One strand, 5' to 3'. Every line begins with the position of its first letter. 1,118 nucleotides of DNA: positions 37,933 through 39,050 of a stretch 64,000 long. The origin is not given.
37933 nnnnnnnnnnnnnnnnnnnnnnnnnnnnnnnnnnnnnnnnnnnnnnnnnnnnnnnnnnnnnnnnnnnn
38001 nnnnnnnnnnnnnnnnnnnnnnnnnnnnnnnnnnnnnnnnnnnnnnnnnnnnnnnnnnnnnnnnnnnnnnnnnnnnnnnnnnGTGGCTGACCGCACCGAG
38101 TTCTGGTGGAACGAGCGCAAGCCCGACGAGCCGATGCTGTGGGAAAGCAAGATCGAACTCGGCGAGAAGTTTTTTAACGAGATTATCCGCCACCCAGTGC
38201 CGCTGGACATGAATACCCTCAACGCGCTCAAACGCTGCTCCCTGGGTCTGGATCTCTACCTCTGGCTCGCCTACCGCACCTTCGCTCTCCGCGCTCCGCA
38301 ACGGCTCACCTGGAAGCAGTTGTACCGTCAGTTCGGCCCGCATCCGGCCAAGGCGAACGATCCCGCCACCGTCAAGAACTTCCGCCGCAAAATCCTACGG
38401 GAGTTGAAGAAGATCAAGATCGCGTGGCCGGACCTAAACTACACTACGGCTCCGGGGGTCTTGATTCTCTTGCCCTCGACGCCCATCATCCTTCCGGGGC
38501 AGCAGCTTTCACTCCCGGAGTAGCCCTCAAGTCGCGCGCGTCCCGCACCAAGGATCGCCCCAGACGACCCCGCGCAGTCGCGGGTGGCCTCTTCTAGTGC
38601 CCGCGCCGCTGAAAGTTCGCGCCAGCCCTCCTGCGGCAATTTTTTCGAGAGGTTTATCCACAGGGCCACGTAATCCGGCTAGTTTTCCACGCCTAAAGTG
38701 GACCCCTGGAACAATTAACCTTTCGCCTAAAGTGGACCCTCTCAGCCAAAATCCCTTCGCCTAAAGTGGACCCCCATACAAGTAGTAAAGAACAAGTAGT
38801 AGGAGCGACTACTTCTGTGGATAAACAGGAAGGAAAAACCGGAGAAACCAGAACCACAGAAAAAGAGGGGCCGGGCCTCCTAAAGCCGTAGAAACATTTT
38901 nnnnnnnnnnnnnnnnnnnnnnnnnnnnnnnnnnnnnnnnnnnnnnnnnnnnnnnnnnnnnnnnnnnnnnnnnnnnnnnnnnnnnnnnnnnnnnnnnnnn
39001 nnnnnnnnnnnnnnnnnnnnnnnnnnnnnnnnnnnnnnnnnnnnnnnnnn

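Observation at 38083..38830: Chromosomally embedded remnant of an iteron-type plasmid replicon (RepA C-terminus plus oriV-like DnaA boxes and iterons)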

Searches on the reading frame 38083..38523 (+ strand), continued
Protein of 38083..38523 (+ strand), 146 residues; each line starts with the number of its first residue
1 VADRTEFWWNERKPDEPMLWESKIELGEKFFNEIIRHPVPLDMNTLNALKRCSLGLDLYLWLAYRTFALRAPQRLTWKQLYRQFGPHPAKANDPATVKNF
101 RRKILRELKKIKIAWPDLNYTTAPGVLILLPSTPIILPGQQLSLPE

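Call 72: find_encoding_contigs(protein=P0001, flank=6000, max_places=2)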
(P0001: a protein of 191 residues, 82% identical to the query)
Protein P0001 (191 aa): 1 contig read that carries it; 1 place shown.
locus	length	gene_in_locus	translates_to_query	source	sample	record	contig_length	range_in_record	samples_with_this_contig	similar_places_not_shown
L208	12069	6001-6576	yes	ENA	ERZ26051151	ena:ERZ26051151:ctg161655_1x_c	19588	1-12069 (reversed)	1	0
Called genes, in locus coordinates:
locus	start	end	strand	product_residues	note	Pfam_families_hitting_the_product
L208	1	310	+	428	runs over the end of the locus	PF03389:MobA_MobL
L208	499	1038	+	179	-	PF20464:MmeI_N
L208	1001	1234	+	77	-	PF20465:MmeI_hel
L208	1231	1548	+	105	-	-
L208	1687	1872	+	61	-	PF20473:MmeI_Mtase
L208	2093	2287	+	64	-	PF20473:MmeI_Mtase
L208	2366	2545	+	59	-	-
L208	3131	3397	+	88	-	PF20467:MmeI_C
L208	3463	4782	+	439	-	PF18862:ApeA_NTD1, PF18739:HEPN_Apea (weak)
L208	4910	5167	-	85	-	PF14384:BrnA_antitoxin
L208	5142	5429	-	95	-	PF04365:BrnT_toxin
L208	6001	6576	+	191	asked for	PF04796:RepA_C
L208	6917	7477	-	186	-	-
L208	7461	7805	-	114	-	-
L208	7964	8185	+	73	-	-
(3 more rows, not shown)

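Call 73: find_encoding_contigs(protein=P0030, flank=6000, max_places=2)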
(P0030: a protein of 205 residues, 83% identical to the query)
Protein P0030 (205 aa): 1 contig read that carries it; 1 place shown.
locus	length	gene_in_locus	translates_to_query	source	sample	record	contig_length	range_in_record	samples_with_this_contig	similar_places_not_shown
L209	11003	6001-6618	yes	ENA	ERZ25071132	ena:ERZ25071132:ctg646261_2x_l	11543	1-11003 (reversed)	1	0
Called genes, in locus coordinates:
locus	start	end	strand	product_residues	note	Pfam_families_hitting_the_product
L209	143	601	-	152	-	PF13489:Methyltransf_23, PF01135:PCMT (weak), PF13847:Methyltransf_31, PF08241:Methyltransf_11, PF08242:Methyltransf_12, PF13649:Methyltransf_25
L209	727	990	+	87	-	-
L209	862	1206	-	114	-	-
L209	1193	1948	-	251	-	-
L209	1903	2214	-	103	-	PF09707:Cas_Cas2CT1978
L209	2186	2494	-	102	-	-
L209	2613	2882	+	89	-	PF00216:Bac_DNA_binding, PF18291:HU-HIG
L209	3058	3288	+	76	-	-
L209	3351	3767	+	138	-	PF10263:SprT-like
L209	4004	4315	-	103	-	PF11867:T1RH-like_C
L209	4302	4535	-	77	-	-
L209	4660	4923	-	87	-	PF20605:Antitox_RHH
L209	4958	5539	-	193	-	PF13614:AAA_31 (faint)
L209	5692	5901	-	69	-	-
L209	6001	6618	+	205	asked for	PF04796:RepA_C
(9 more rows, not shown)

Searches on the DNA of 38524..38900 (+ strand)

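Call 10: search_dna_similar(query=window:38524-38900:+, collection=plasmids, mode=distant, max_rows=20, max_evalue=0.01)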
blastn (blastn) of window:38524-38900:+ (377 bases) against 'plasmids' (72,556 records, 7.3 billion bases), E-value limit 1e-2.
No match.
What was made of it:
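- Tried and rejected: oriV nucleotide search in PLSDB: no match (call 10).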
